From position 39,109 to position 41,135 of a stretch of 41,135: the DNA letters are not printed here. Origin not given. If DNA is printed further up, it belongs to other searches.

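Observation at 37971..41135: GC-rich islet C: repeat-bounded block of membrane protein plus giant lipoprotein, using different expression signals from the backbone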

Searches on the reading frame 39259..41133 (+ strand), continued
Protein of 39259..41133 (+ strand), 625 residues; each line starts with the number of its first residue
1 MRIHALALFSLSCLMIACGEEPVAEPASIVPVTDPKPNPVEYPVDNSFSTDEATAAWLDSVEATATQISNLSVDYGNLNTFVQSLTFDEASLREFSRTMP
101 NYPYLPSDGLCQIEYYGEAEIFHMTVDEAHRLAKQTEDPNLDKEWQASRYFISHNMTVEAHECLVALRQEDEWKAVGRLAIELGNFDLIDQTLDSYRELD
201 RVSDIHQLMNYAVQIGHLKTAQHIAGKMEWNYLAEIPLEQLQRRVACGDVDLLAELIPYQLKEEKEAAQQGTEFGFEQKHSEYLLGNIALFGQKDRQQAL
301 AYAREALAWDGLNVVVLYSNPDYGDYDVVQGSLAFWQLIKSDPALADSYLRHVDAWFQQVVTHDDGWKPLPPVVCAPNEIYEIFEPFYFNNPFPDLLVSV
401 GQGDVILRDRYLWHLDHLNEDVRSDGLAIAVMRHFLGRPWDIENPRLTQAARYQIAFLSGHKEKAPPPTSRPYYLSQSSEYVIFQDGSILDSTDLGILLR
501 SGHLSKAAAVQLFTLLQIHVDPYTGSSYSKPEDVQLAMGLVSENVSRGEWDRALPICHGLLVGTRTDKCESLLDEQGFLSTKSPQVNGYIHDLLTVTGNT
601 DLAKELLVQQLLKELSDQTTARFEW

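Call 85: find_encoding_contigs(protein=P0004, flank=3000, max_places=3)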
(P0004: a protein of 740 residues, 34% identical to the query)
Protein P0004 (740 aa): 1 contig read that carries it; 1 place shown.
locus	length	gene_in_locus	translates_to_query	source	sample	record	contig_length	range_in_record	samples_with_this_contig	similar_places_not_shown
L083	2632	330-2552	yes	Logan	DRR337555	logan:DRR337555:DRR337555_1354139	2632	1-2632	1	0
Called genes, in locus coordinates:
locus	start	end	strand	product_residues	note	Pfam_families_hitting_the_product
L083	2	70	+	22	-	?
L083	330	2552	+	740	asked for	-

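Call 99: find_related_loci(query=window:39259-41133:+, collection=viral_contigs, flank=5000)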
Query window:39259-41133:+ (625 aa) in viral_contigs; peptide patterns used: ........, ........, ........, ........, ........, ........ (x = any residue, [..] = any of these).
No stretch of DNA in the collection matches any of the patterns.
